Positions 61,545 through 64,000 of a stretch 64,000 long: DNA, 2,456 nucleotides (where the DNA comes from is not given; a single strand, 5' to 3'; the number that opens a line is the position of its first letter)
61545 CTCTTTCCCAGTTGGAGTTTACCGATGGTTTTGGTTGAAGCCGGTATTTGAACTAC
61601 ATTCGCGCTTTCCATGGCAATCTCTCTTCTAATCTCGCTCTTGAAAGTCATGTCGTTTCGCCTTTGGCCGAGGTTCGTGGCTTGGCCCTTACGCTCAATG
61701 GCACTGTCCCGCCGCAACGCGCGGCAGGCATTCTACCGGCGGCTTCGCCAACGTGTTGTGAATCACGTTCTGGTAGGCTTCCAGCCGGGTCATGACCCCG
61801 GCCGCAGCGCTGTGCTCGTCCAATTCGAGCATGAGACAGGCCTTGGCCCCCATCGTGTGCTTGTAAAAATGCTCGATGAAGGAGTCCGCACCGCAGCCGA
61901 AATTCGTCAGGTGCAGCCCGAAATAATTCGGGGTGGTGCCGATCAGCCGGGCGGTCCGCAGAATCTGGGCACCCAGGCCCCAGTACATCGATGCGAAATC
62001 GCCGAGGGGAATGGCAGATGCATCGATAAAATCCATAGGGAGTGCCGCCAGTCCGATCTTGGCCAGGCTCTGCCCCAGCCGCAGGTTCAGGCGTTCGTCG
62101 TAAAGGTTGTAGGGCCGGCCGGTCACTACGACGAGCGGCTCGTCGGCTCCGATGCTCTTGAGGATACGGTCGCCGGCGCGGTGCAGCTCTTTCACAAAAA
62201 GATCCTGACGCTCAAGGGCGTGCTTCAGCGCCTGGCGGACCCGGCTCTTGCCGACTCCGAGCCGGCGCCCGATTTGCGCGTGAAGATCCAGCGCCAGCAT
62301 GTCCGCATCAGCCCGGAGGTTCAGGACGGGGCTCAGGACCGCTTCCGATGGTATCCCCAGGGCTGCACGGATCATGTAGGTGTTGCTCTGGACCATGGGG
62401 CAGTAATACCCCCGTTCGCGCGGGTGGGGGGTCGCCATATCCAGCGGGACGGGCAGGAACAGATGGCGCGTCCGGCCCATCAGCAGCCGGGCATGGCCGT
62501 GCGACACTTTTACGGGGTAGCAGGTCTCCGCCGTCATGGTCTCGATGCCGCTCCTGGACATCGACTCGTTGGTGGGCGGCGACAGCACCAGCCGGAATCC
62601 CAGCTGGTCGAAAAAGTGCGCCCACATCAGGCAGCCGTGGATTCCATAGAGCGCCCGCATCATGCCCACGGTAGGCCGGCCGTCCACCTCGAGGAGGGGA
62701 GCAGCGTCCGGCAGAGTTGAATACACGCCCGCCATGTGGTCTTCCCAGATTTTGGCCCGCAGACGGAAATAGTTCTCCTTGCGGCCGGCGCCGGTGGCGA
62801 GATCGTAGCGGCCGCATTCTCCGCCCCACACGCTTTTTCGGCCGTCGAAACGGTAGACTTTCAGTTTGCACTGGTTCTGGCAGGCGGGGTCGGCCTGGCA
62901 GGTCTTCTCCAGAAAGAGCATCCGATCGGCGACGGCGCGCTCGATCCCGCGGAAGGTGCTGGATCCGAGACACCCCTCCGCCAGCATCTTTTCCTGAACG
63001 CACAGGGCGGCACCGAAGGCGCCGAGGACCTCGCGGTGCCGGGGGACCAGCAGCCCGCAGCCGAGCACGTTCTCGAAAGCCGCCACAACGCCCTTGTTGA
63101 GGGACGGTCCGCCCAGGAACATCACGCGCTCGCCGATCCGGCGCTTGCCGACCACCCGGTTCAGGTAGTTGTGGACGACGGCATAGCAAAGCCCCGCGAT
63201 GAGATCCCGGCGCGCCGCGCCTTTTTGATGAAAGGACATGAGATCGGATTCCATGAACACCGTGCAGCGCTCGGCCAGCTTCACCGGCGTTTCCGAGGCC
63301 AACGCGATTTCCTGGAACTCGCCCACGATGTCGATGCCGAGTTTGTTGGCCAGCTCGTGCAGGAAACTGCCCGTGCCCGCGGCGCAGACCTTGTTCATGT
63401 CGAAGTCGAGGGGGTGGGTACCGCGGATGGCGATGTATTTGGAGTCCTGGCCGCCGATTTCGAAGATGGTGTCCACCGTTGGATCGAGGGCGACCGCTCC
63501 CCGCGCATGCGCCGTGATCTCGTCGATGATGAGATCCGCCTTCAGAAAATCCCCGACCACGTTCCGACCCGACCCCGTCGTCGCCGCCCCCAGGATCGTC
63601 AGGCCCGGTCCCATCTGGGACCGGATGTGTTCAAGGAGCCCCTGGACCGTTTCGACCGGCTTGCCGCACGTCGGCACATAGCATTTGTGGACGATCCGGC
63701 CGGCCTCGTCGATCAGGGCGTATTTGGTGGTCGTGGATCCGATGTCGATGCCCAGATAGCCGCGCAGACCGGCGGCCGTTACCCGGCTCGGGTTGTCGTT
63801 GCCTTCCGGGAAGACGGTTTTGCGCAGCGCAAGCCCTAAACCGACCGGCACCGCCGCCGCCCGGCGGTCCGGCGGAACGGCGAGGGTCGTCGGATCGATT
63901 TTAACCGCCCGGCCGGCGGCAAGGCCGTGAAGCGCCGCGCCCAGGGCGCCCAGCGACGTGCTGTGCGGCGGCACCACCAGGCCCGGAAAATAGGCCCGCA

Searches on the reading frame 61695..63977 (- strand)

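Call 91: search_protein_families(library=pfam, proteins=[window:61695-63977:-], max_evalue=0.00001)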
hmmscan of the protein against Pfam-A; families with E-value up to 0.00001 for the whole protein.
window:61695-63977:- (760 aa): 2 families
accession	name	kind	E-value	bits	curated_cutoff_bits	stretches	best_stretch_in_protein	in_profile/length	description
PF09989.15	DUF2229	-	6.5e-47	160.4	29.4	1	436-651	1-218/218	CoA enzyme activase uncharacterised domain (DUF2229)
PF01869.26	BcrAD_BadFG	-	2.2e-39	136.1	31.5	1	75-326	1-270/271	BadF/BadG/BcrA/BcrD ATPase family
